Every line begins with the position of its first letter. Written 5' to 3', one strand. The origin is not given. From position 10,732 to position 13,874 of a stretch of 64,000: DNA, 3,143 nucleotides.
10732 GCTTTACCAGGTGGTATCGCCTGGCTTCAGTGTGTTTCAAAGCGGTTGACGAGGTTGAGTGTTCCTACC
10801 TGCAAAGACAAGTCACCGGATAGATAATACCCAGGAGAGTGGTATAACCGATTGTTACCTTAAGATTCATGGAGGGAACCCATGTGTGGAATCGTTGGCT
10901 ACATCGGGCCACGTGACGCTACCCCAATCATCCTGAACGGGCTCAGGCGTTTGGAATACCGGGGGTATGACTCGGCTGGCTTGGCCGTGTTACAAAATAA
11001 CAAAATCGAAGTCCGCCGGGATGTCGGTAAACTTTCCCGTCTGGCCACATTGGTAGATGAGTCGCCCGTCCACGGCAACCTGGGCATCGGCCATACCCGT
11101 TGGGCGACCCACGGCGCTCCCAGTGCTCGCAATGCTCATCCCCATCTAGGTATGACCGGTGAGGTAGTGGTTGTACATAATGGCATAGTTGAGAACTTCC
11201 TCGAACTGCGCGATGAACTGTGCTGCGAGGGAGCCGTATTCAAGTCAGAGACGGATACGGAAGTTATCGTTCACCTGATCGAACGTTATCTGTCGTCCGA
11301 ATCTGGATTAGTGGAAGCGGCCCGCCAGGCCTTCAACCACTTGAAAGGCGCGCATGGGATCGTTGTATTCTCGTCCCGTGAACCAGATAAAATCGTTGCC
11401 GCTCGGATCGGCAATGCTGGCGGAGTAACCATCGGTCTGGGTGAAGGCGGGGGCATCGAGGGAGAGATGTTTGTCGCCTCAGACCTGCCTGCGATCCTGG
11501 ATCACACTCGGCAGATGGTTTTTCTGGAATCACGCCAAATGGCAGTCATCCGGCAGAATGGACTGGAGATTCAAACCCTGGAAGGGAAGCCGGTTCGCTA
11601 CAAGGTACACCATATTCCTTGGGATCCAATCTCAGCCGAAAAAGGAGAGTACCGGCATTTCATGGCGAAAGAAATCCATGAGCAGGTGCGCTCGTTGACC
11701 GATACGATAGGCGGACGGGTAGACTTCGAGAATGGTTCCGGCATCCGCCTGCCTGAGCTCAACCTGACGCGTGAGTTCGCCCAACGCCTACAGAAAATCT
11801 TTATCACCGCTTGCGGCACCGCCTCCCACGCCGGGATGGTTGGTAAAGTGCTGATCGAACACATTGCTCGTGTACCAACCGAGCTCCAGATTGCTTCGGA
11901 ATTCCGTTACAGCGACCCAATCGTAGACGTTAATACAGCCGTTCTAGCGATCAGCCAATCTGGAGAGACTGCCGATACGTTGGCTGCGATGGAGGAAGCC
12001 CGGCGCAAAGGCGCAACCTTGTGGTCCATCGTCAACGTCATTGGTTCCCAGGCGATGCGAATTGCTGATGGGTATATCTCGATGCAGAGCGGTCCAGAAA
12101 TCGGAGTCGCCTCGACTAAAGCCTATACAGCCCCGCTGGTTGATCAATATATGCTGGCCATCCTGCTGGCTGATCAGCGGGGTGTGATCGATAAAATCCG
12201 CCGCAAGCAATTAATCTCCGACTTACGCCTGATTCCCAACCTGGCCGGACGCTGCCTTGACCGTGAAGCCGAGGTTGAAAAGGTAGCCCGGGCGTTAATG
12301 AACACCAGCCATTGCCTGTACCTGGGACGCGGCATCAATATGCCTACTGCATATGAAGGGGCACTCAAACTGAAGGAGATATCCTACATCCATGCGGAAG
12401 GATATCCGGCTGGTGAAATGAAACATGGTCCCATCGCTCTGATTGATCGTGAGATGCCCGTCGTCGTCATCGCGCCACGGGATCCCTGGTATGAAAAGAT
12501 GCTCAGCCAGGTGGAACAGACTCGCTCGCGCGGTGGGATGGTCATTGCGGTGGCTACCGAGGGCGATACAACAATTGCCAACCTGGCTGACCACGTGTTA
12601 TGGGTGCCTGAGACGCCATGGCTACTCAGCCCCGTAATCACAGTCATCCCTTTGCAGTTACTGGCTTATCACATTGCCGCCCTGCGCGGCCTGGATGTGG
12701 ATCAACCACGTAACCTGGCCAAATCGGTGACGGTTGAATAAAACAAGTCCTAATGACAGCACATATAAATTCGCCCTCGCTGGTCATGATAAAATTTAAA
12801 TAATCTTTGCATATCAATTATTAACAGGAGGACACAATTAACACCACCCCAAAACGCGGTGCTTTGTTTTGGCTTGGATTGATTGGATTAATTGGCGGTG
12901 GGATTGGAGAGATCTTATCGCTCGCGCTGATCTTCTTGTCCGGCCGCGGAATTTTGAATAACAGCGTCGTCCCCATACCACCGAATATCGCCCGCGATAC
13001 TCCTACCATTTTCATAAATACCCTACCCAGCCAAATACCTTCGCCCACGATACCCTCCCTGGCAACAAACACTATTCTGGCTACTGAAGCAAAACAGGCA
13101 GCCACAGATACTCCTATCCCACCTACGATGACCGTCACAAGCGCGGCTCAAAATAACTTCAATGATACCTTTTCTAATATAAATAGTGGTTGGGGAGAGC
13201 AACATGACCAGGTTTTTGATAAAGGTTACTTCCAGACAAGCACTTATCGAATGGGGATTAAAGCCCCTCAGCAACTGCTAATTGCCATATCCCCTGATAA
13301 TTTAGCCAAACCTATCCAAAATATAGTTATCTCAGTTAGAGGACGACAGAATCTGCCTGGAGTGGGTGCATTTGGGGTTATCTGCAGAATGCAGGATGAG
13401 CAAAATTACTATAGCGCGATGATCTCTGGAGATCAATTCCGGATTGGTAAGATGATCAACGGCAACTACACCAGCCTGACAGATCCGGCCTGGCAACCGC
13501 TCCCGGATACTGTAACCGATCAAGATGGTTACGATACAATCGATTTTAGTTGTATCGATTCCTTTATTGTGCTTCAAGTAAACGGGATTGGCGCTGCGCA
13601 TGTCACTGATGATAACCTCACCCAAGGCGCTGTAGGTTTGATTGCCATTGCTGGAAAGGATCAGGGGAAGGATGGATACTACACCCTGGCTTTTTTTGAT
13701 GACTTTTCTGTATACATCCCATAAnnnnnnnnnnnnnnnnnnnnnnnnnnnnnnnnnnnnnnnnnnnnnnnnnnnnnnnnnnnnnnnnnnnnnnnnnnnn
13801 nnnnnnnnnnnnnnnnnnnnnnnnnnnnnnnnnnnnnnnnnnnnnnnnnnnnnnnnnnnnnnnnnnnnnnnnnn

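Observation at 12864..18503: Three-gene operon of uncharacterised envelope proteins ending in a zinc-ribbon/FHA reader: best candidate for an undescribed system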

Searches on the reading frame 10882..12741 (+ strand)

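Call 17: search_protein_families(library=pfam, proteins=[window:10882-12741:+], max_evalue=0.00001)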
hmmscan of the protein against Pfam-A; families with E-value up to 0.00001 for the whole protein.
window:10882-12741:+ (619 aa): 3 families
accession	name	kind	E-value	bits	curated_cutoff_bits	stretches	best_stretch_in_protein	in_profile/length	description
PF01380.27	SIS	-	6.1e-49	165.6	25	2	305-427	7-130/131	SIS domain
PF13522.11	GATase_6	-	1.1e-17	64.7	27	1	64-178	9-113/130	Glutamine amidotransferase domain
PF13537.11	GATase_7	-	5.2e-13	49.5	25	1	81-175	9-94/123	Glutamine amidotransferase domain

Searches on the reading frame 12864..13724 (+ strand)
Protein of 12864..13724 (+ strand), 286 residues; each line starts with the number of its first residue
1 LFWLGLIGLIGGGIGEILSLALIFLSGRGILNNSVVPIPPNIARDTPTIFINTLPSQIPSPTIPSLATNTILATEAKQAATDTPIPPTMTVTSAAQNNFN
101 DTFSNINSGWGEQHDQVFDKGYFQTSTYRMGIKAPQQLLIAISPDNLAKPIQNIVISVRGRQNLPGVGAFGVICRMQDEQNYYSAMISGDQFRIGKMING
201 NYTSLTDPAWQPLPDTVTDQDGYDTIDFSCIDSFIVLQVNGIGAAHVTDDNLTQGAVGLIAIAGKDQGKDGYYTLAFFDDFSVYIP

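Call 5: search_protein_families(library=pfam, proteins=[window:12864-13724:+], max_evalue=1)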
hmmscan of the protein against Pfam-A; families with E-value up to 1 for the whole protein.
window:12864-13724:+ (286 aa): 0 families

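Call 6: search_protein_families(library=ncbifam, proteins=[window:12864-13724:+], max_evalue=1)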
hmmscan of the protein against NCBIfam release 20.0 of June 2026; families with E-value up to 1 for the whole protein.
window:12864-13724:+ (286 aa): 0 families

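Call 27: find_homologous_proteins(query=window:12864-13724:+)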
Query window:12864-13724:+ (286 aa): 7 proteins with E <= 0.001 among 2171 candidates.
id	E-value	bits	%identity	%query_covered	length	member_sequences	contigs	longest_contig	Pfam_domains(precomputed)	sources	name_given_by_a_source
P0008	2.1e-188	642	100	100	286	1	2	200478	-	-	-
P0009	1.2e-58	217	46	81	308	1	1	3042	-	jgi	jgi:hypothetical protein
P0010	2.2e-57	212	42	100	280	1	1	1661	-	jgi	jgi:hypothetical protein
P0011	1.7e-56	210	46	81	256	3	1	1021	-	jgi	jgi:hypothetical protein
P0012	3.0e-55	206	42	99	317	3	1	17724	-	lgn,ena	-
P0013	6.9e-49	185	51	59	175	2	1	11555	-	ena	-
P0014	2.9e-47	179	37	100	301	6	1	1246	-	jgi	jgi:hypothetical protein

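Call 29: find_encoding_contigs(protein=P0012, flank=10000)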
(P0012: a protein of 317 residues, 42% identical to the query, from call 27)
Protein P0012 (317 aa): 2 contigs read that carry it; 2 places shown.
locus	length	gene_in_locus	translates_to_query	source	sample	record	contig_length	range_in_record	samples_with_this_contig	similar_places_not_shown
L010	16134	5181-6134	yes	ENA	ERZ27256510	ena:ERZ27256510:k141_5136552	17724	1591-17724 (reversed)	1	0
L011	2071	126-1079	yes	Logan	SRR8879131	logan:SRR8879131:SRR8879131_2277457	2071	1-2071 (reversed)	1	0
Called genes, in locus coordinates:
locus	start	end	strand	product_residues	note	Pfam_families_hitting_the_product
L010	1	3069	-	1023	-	?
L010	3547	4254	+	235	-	PF13462:Thioredoxin_4, PF01323:DSBA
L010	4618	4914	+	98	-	-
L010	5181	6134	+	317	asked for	-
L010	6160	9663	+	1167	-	-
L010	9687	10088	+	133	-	PF00903:Glyoxalase, PF18029:Glyoxalase_6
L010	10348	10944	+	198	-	-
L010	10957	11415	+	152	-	-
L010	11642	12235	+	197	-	PF04191:PEMT, PF04140:ICMT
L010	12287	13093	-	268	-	PF13350:Y_phosphatase3, PF22784:PTP-SAK (faint)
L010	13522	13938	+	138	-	PF04075:F420H2_quin_red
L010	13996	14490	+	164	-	PF04978:MST (weak), PF05163:DinB (faint), PF12867:DinB_2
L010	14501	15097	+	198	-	PF01712:dNK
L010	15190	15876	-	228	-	PF02633:Creatininase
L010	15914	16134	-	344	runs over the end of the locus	PF00962:A_deaminase, PF19326:AMP_deaminase (weak)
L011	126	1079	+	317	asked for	-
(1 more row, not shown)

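Call 30: find_encoding_contigs(protein=P0013, flank=10000)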
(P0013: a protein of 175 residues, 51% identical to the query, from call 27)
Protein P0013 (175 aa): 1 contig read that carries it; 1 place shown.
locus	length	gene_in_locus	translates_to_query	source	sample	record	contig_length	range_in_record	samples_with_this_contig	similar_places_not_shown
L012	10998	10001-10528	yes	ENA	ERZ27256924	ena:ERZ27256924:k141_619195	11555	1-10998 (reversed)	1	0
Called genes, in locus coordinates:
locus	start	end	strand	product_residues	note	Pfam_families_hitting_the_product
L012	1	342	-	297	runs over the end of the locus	PF14338:Mrr_N (weak), PF04471:Mrr_cat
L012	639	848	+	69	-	PF13783:DUF4177 (weak)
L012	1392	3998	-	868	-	PF04851:ResIII, PF27151:YagJ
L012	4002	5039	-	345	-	PF01555:N6_N4_Mtase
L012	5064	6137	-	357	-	PF01555:N6_N4_Mtase (weak)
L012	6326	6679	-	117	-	-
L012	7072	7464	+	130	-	PF12680:SnoaL_2, PF14534:DUF4440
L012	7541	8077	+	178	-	-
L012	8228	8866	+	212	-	-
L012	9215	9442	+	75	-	-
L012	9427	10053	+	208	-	-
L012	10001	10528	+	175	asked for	-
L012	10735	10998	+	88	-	?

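Call 48: search_solved_structures(query=A4, max_evalue=10)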
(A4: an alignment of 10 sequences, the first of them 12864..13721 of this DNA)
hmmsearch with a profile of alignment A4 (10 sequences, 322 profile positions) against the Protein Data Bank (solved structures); distinct sequences matched with E-value up to 10: 3.
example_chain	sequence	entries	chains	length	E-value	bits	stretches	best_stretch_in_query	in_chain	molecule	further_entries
9cam_B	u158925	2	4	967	0.49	13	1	46-100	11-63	Aminopeptidase N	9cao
2cp5_A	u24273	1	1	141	0.57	12.7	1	92-149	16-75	Restin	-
1whm_A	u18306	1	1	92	0.62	12.6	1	253-278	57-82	Cylindromatosis tumor suppressor CYLD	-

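Call 87: search_protein_families(library=pfam, alignment_id=A4, max_evalue=10)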
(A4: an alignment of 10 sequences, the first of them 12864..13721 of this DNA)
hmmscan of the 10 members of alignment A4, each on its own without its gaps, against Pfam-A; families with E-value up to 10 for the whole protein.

A. member 1, window:12864-13721:+ (286 aa): 0 families

B. families by the number of members that match (of 10 scanned): 24 families
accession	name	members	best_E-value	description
PF13240.11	Zn_Ribbon_1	3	2.1e-05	zinc-ribbon domain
PF18912.6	DZR_2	3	6.1e-05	Double zinc ribbon domain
PF12773.13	DZR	3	0.00058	Double zinc ribbon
PF10571.15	UPF0547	3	0.01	Uncharacterised protein family UPF0547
PF13248.11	Zn_ribbon_3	3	0.02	zinc-ribbon domain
PF17032.10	Zn_ribbon_15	3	0.038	zinc-ribbon family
PF24463.1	DUF7577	2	0.0013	Domain of unknown function (DUF7577)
PF14803.11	Zn_ribbon_Nudix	2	0.28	Nudix N-terminal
PF09200.16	Monellin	1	0.055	Monellin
PF22355.1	tRNA_int_end_N3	1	0.057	tRNA-splicing endonuclease subunit NEQ261 N-terminal domain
PF03595.22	SLAC1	1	0.074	Voltage-dependent anion channel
PF14446.12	Prok-RING_1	1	0.11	Prokaryotic RING finger family 1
PF18911.6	PKD_4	1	0.19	PKD domain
PF00641.23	Zn_ribbon_RanBP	1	0.19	Zn-finger in Ran binding protein and others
PF08370.16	PDR_assoc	1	0.19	Plant PDR ABC transporter associated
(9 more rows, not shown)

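Call 89: search_protein_families(library=padloc, proteins=[window:12864-13724:+], max_evalue=0.01)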
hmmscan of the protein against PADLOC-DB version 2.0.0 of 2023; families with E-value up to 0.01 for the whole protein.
window:12864-13724:+ (286 aa): 0 families
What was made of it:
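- No PADLOC hit (call 89).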
